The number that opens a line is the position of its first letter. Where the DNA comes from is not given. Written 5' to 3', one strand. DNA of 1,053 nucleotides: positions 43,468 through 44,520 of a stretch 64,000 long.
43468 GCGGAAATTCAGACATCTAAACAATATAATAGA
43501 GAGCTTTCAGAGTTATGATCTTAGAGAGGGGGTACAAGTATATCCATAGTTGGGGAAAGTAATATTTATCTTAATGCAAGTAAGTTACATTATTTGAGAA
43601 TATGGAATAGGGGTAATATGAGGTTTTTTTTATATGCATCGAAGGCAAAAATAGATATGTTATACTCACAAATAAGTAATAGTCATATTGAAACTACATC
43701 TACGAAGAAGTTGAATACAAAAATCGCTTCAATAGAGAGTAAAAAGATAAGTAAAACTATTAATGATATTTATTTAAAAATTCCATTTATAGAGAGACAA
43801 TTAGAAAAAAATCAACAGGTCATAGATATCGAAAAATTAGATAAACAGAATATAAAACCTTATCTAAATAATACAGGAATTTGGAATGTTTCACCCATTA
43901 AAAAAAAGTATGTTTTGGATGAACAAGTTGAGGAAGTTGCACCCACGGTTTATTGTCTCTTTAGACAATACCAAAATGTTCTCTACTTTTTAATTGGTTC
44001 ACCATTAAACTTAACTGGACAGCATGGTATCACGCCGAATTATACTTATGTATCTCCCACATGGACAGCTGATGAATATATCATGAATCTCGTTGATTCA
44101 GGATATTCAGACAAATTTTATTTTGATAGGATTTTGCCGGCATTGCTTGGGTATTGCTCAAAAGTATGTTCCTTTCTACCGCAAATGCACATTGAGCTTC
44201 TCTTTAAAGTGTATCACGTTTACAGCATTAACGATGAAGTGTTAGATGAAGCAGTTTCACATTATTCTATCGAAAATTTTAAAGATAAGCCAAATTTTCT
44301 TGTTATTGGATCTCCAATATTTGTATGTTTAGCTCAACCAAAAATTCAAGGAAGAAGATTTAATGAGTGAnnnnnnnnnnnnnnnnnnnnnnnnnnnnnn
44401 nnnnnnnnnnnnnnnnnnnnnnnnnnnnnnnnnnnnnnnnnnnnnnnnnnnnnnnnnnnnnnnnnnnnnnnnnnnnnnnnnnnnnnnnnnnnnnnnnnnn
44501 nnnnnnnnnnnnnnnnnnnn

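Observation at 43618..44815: Translationally coupled gene pair of unknown function heads the island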

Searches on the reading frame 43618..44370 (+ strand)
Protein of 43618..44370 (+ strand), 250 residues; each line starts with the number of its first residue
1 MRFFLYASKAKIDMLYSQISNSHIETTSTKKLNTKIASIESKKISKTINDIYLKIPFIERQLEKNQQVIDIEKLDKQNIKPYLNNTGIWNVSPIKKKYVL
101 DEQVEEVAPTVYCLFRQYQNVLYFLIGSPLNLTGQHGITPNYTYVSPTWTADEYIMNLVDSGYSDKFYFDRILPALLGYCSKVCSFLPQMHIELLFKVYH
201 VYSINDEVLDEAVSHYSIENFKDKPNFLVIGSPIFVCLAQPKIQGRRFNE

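Call 3: search_protein_families(library=pfam, proteins=[window:43618-44370:+], max_evalue=1)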
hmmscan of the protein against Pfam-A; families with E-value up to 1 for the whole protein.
window:43618-44370:+ (250 aa): 1 family
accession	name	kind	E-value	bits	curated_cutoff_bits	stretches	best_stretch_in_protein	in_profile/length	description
PF22880.2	DUF7019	-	7e-13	49.3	22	1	2-136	1-123/212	Family of unknown function (DUF7019)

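Call 4: search_protein_families(library=padloc, proteins=[window:43618-44370:+], max_evalue=1)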
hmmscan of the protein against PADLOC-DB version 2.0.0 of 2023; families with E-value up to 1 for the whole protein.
window:43618-44370:+ (250 aa): 1 family
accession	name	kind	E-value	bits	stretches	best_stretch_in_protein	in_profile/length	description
PDLC00128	GajB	-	0.0028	14.4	1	8-81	406-481/685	UrvD helicase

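Call 6: search_protein_families(library=ncbifam, proteins=[window:43618-44370:+], max_evalue=1)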
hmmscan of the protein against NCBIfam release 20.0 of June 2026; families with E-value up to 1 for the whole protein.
window:43618-44370:+ (250 aa): 1 family
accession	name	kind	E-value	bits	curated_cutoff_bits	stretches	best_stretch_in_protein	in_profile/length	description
NF040893.1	SAVMC3_10250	subfamily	0.0019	18.5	50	1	2-72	1-72/234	SAVMC3_10250 family protein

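Call 8: find_homologous_proteins(query=window:43618-44370:+)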
Query window:43618-44370:+ (250 aa): 1 proteins with E <= 0.001 among 169 candidates.
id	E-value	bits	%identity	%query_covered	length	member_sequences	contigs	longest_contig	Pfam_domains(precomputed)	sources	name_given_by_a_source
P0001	3.1e-164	562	100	100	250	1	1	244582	PF22880.3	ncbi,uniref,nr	ncbi:MAG: hypothetical protein AEth_01536 [Candidatus Argoarchaeum ethanivorans]|uniref:Uncharacteri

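Call 19: search_protein_representatives(protein=window:43618-44370:+)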
Query: 250 residues. Proteins with E-value up to 0.001 (for the whole library): 21; up to 1e-10: 9; up to 1e-30: 3. The best 21 are listed.
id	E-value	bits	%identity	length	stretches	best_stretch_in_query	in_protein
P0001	1.0e-164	562.2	100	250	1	1-250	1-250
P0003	1.1e-37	146.3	37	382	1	50-238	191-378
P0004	3.2e-34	134.9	32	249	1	1-240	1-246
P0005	2.5e-26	109.1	34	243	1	1-239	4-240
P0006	2.9e-24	102.3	31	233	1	15-239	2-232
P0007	5.5e-24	101.4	35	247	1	1-238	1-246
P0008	3.4e-21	92.3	30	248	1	1-238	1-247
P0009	3.6e-14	69.2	26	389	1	28-239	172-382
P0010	4.9e-11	59.0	30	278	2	1-135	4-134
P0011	7.0e-09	51.9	31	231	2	48-238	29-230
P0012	1.5e-08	50.8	26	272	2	1-139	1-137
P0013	5.9e-07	45.6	31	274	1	2-209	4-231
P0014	1.9e-06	44.0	27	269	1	3-209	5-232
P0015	4.7e-06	42.7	24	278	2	2-161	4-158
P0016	1.4e-05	41.2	28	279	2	1-147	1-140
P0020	2.8e-04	36.9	26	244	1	1-239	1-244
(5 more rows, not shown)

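Call 23: find_homologous_proteins(query=A3, max_evalue=0.001)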
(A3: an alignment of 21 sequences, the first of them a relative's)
Query A3 (21 sequences) (250 aa, profile of the alignment): 25 proteins with E <= 0.001 among 4291 candidates.
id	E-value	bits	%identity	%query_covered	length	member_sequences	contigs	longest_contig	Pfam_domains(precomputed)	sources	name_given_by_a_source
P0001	9.0e-70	253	100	100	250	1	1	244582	PF22880.3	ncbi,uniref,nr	ncbi:MAG: hypothetical protein AEth_01536 [Candidatus Argoarchaeum ethanivorans]|uniref:Uncharacteri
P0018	1.3e-60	223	25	55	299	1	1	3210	PF22880.3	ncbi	-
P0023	1.3e-58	217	25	55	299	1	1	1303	PF22880.3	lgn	-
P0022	2.2e-58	216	25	63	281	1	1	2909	PF22880.3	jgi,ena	jgi:hypothetical protein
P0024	1.1e-56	210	23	95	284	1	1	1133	PF22880.3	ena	-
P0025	2.6e-50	189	20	95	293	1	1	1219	PF22880.3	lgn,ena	-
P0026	1.2e-49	187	23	96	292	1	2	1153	PF22880.3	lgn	-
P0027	1.7e-49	187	24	96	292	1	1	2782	PF22880.3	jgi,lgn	-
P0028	2.8e-48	183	29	54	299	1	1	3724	PF22880.3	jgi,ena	-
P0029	3.9e-48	182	27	68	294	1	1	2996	PF22880.3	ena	-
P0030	3.4e-47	179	24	96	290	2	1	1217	PF22880.3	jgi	-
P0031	9.6e-47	178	24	60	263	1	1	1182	PF22880.3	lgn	-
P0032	2.4e-42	163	22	90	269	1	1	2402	-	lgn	-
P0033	2.9e-42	163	26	45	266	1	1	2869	PF22880.3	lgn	-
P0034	7.1e-42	162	21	95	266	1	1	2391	PF22880.3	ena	-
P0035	1.8e-41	161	22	95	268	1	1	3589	PF22880.3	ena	-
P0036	1.5e-40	158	30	64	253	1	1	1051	PF22880.3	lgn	-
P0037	1.8e-39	154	24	54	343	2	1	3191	PF22880.3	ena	-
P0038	4.1e-37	146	20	95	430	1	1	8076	PF01582.26,PF22880.3,PF13676.12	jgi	jgi:hypothetical protein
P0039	5.5e-36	143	20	80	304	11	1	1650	PF22880.3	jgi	jgi:hypothetical protein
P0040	5.2e-35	139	22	68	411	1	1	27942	PF13676.12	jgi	jgi:hypothetical protein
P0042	4.7e-28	117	19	90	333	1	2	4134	PF22880.3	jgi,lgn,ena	jgi:hypothetical protein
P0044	2.2e-26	111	20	69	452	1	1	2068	PF22880.3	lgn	-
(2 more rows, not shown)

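Call 25: find_encoding_contigs(protein=P0004, flank=6000, max_places=4)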
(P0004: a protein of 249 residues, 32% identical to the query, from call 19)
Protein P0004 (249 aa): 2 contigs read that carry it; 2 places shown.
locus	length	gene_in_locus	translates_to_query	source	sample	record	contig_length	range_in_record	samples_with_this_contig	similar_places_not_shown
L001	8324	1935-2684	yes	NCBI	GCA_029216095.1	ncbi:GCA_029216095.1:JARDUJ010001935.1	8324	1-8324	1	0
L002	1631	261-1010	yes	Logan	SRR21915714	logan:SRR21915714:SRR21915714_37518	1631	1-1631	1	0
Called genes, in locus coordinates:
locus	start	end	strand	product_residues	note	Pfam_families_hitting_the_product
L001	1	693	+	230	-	?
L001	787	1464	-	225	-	-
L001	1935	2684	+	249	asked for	PF22880:DUF7019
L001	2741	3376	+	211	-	-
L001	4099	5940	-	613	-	PF00144:Beta-lactamase, PF02412:TSP_3 (weak), PF00404:Dockerin_1 (weak)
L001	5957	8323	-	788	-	?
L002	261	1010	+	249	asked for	PF22880:DUF7019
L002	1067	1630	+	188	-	?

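Call 26: find_encoding_contigs(protein=P0003, flank=6000, max_places=4)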
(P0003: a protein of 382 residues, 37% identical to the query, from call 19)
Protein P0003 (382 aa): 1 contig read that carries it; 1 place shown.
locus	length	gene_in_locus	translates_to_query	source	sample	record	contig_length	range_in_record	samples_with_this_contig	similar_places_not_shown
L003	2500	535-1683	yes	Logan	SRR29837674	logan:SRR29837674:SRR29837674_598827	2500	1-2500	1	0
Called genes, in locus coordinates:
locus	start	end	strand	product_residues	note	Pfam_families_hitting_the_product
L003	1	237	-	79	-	?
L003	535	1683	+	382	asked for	PF13676:TIR_2, PF22880:DUF7019 (weak)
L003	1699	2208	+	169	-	-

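Call 27: find_encoding_contigs(protein=P0040, flank=8000, max_places=4)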
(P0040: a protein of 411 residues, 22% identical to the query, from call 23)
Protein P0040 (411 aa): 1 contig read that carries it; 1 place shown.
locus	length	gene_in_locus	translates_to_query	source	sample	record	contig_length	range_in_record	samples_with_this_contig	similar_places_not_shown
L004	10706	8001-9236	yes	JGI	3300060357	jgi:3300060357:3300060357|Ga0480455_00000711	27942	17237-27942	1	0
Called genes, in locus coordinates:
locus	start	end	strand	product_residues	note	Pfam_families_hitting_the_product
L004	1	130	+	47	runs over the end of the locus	-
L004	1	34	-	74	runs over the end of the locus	PF01165:Ribosomal_S21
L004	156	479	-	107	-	PF00075:RNase_H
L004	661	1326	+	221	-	PF10137:CAP12-PCTIR_TIR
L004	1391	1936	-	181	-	-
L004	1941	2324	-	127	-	-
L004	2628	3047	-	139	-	-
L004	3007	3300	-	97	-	-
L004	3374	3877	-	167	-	PF11645:PDDEXK_5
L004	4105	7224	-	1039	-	PF13620:CarboxypepD_reg, PF25183:OMP_b-brl_4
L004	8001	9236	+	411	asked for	PF13676:TIR_2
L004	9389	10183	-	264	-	-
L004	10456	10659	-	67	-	-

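Call 32: find_encoding_contigs(protein=P0005, flank=6000, max_places=3)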
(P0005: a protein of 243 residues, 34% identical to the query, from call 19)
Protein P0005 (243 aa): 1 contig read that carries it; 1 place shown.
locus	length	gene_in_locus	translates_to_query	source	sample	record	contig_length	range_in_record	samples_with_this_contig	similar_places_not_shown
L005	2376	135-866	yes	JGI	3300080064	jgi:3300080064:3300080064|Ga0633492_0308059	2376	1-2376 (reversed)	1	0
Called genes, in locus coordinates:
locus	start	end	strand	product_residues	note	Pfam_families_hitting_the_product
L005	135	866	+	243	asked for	PF22880:DUF7019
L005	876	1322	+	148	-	-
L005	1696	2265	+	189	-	PF01058:Oxidored_q6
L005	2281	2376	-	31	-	?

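Call 33: find_encoding_contigs(protein=P0007, flank=6000, max_places=3)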
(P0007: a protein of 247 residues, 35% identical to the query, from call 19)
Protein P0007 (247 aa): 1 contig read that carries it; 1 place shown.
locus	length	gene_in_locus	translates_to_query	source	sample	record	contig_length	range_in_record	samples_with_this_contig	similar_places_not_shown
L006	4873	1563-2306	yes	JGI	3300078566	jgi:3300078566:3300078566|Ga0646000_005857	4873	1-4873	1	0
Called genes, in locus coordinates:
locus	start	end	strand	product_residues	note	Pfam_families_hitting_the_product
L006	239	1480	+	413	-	PF01916:DS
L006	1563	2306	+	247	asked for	PF22880:DUF7019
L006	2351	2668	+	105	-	-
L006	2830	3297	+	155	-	-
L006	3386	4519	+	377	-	PF00278:Orn_DAP_Arg_deC, PF02784:Orn_Arg_deC_N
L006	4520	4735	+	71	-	-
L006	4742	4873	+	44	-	?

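Call 34: find_encoding_contigs(protein=P0008, flank=6000, max_places=3)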
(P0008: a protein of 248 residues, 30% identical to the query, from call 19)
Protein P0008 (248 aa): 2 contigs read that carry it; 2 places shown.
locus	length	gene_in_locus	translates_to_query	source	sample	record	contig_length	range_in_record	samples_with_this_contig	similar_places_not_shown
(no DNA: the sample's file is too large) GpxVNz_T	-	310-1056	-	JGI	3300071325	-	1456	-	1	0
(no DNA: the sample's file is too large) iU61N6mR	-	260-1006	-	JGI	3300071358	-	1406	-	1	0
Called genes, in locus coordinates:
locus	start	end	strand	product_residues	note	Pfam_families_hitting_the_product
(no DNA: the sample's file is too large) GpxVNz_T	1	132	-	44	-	?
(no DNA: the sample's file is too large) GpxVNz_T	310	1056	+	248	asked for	PF22880:DUF7019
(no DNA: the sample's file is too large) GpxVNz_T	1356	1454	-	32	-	?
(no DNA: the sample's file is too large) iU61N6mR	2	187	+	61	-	?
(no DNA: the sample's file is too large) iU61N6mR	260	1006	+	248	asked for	PF22880:DUF7019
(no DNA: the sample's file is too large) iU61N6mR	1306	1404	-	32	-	?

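Call 35: find_encoding_contigs(protein=P0009, flank=6000, max_places=3)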
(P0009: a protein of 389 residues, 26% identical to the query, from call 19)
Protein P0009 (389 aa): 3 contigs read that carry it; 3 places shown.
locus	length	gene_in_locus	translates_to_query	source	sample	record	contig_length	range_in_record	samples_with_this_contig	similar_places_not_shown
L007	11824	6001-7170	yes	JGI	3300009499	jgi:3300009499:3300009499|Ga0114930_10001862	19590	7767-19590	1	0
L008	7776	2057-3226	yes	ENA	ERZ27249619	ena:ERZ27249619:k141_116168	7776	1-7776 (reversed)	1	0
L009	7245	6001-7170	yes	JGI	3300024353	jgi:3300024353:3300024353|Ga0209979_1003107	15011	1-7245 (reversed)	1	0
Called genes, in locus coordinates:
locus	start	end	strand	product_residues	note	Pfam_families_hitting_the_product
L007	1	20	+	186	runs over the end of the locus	PF13580:SIS_2, PF01380:SIS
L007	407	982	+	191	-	-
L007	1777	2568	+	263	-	-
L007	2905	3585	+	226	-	-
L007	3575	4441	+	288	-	-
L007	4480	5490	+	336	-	-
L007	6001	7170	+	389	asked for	PF01582:TIR (weak), PF13676:TIR_2, PF22880:DUF7019 (faint)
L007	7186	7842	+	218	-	-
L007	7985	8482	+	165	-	-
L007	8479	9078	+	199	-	-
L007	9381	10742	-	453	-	PF24517:CBM96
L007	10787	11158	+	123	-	-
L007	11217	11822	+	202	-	?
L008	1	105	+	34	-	?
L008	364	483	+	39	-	-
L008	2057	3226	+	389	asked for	PF01582:TIR (weak), PF13676:TIR_2, PF22880:DUF7019 (faint)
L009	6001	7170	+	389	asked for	PF01582:TIR (weak), PF13676:TIR_2, PF22880:DUF7019 (faint)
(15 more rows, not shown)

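Call 43: search_solved_structures(query=A3, max_evalue=10)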
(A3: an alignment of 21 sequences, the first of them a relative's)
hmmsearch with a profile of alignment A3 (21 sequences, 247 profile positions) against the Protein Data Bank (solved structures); distinct sequences matched with E-value up to 10: 0.

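Call 44: search_protein_families(library=pfam, proteins=[L003:1699-2205:+, L005:876-1319:+, L001:2741-3373:+, L007:7186-7839:+, L006:2351-2665:+, L006:2830-3294:+, L007:7985-8479:+, L007:8479-9075:+, L007:4480-5487:+], max_evalue=1)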
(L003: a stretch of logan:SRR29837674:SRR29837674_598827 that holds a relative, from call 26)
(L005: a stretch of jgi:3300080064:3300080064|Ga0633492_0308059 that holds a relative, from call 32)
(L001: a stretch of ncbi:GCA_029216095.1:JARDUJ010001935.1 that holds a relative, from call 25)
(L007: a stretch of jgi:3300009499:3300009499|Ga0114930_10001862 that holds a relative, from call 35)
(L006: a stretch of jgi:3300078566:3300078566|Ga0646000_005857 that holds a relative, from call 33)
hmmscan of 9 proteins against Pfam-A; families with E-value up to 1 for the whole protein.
L003:1699-2205:+ (169 aa): 0 families

L005:876-1319:+ (148 aa): 0 families

L001:2741-3373:+ (211 aa): 0 families

L007:7186-7839:+ (218 aa): 0 families

L006:2351-2665:+ (105 aa): 1 family
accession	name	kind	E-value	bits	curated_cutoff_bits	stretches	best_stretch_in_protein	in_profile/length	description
PF02037.33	SAP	-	0.043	13.9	23.9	1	51-68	4-21/37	SAP domain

L006:2830-3294:+ (155 aa): 5 families
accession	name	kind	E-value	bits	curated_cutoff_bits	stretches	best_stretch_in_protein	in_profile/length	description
PF13643.11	DUF4145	-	0.0035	17.8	23.1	1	61-108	34-80/88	Domain of unknown function (DUF4145)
PF07751.16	Abi_2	-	0.009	16.8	25.6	1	56-99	140-180/184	Abi-like protein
PF18739.6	HEPN_Apea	-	0.036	14.9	24.4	1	63-108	56-111/136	Apea-like HEPN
PF18734.6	HEPN_AbiU2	-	0.044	13.7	26.8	1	18-119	56-155/193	AbiU2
PF18735.6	HEPN_RiboL-PSP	-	0.062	13.6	28.4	1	34-109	86-172/191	RiboL-PSP-HEPN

L007:7985-8479:+ (165 aa): 3 families
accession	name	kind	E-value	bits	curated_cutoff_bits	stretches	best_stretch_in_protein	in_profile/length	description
PF01227.27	GTP_cyclohydroI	-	0.038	13.9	27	1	116-156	4-44/179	GTP cyclohydrolase I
PF18593.6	CdiI_2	-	0.054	14.7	26.7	0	60-123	25-86/91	CdiI immunity protein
PF19095.5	DUF5783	-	0.065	13.8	32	0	138-157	11-30/105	Family of unknown function (DUF5783)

L007:8479-9075:+ (199 aa): 1 family
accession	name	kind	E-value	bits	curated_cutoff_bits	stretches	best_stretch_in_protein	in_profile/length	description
PF25671.1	T4_Tape_measure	-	0.1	11.6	27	1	53-159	325-428/590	Phage T4-tail tape measure protein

L007:4480-5487:+ (336 aa): 0 families

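Call 45: find_encoding_contigs(protein=P0006, flank=6000, max_places=3)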
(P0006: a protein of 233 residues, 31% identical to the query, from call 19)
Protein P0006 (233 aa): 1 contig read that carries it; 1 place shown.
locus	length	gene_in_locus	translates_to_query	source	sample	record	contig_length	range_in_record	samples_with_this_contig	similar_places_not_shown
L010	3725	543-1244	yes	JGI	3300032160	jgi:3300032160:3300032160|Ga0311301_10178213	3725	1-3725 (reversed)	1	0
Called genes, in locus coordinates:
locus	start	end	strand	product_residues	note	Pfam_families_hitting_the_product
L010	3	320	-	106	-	?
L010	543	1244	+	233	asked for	PF22880:DUF7019 (faint)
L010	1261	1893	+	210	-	-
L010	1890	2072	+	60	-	-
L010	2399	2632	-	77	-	-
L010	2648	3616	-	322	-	PF20229:ChrB_N, PF09828:ChrB_C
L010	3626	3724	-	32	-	?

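Call 46: find_encoding_contigs(protein=P0011, flank=6000, max_places=3)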
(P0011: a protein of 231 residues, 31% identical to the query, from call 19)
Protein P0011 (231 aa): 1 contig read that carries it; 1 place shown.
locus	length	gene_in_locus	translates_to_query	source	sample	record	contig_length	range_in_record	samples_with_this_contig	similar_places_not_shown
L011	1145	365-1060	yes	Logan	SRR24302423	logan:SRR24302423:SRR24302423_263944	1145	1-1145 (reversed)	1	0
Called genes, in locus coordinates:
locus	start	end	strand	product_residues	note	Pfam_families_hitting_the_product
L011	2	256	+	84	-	?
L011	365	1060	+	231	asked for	PF22880:DUF7019 (faint)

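Call 47: find_encoding_contigs(protein=P0020, flank=6000, max_places=3)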
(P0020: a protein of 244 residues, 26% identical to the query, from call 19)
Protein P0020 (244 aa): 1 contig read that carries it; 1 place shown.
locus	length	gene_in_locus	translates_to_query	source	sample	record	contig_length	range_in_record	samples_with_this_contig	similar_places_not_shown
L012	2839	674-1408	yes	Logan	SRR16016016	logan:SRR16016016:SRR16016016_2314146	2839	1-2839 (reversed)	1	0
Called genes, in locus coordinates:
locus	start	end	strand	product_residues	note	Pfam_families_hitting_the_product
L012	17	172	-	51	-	-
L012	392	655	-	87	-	-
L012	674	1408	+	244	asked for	PF22880:DUF7019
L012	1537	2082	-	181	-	-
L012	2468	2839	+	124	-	?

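Call 48: find_encoding_contigs(protein=P0038, flank=6000, max_places=3)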
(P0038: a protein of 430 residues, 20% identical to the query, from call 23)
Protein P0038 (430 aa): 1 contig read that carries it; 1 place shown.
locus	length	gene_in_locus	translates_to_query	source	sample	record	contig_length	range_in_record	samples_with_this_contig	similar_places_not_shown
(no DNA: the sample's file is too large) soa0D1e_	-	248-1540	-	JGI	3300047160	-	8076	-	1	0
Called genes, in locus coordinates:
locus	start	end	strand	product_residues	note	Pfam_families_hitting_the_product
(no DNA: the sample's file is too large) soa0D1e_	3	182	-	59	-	?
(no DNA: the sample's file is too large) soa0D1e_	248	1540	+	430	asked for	PF01582:TIR (weak), PF13676:TIR_2, PF22880:DUF7019 (weak)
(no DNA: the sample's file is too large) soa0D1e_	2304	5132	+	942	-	PF13676:TIR_2, PF25174:Beta-prop_THOC3, PF25173:Beta-prop_WDR3_1st, PF25391:WD40_Gbeta, PF23381:Beta-prop_IFT122_1st, PF25175:Beta-prop_WDR5, PF24814:WD40_Prp19, PF24807:WD40_CDC20-Fz, +58 more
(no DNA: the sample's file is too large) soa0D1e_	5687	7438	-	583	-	PF13676:TIR_2, PF00149:Metallophos (faint)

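Call 49: predict_structure(alignment_id=A4)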
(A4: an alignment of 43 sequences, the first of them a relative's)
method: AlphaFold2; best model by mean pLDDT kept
length: 250 residues; sequences in the alignment: 43
mean_pLDDT: 84.0   pTM: 0.81
mean pLDDT of the five models: 84.0, 83.5, 83.1, 82.8, 81.6
residues with pLDDT >= 90: 151; 70-90: 35; 50-70: 48; < 50: 16
segments of 3 or more residues with pLDDT < 50: 32-34, 40-47
pLDDT, mean of each block of 10 residues (from residue 1): 94 95 63 48 54 95 96 91 98 87 75 96 95 75 80 65 66 92 95 97 95 93 96 96 62
secondary structure, 60 per line:
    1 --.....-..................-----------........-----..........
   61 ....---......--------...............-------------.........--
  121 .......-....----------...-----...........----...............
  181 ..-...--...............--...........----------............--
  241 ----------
elements in order: E3-7 H9-26 H38-45 H51-64 E68-70 E82-96 E110-118 E121-127 E143-145 H151-161 H166-182 E189-203 H206-216 E227-238

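Call 54: fold_search(model_id=the predicted structure, library=pdb)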
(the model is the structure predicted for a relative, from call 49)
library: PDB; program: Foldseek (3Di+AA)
matches with E <= 10: 501; with E <= 0.001: 0
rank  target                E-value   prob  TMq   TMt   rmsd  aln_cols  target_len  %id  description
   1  8b9d_2                2.8e-02  0.44  0.25  0.13  15.2       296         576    9  Human replisome bound by Pol Alpha (released 2023-08-09)
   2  9e2z_2                4.0e-02  0.25  0.21  0.10  11.9       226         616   12  Cryo-EM structure of human CMG helicase stalled at G4-containing DNA template (released 2025-03-26)
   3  8b9a_2                5.8e-02  0.38  0.24  0.13  10.5       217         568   10  S. cerevisiae replisome + Ctf4, bound by pol alpha primase. Complex engaged with a fork DNA substrate containing a 60  (released 2023-08-09)
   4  7pfo_2                7.8e-02  0.28  0.25  0.11  11.2       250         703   13  Core human replisome (released 2021-11-10)
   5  8v54_B                8.8e-02  0.03  0.09  0.06  21.9       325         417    9  Engaged conformation of the human mitochondrial DNA polymerase gamma bound to DNA (released 2024-07-10)
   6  8kg6_3                1.1e-01  0.16  0.22  0.10  18.4       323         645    9  Yeast replisome in state I (released 2023-12-06)
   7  7pmk_3                1.3e-01  0.21  0.24  0.11  10.8       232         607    8  S. cerevisiae replisome-SCF(Dia2) complex bound to double-stranded DNA (conformation I) (released 2021-11-10)
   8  7w1y_A                1.3e-01  0.18  0.24  0.10  11.9       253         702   10  Human MCM double hexamer bound to natural DNA duplex (polyAT/polyTA) (released 2023-02-08)
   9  8s0e_2                1.4e-01  0.23  0.23  0.12  12.5       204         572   13  H. sapiens OCCM bound to double stranded DNA (released 2024-10-02)
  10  4pof_A                1.4e-01  0.18  0.23  0.23  16.5       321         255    9  PfMCM N-terminal domain without DNA (released 2014-04-09)
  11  8rif_2                1.5e-01  0.14  0.19  0.09  11.4       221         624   11  Cryo-EM structure of the MCM double hexamer loaded onto dsDNA. (released 2025-01-01)
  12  8b9a_3                1.7e-01  0.15  0.22  0.11  11.2       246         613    6  S. cerevisiae replisome + Ctf4, bound by pol alpha primase. Complex engaged with a fork DNA substrate containing a 60  (released 2023-08-09)
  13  6xty_2                1.8e-01  0.14  0.21  0.10  12.3       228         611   11  CryoEM structure of human CMG bound to AND-1 (CMGA) (released 2020-05-27)
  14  6xtx_2                1.8e-01  0.14  0.21  0.09  12.2       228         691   11  CryoEM structure of human CMG bound to ATPgammaS and DNA (released 2020-05-27)
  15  6skl_3                1.9e-01  0.18  0.22  0.10  11.2       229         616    8  Cryo-EM structure of the CMG Fork Protection Complex at a replication fork - Conformation 1 (released 2020-05-06)
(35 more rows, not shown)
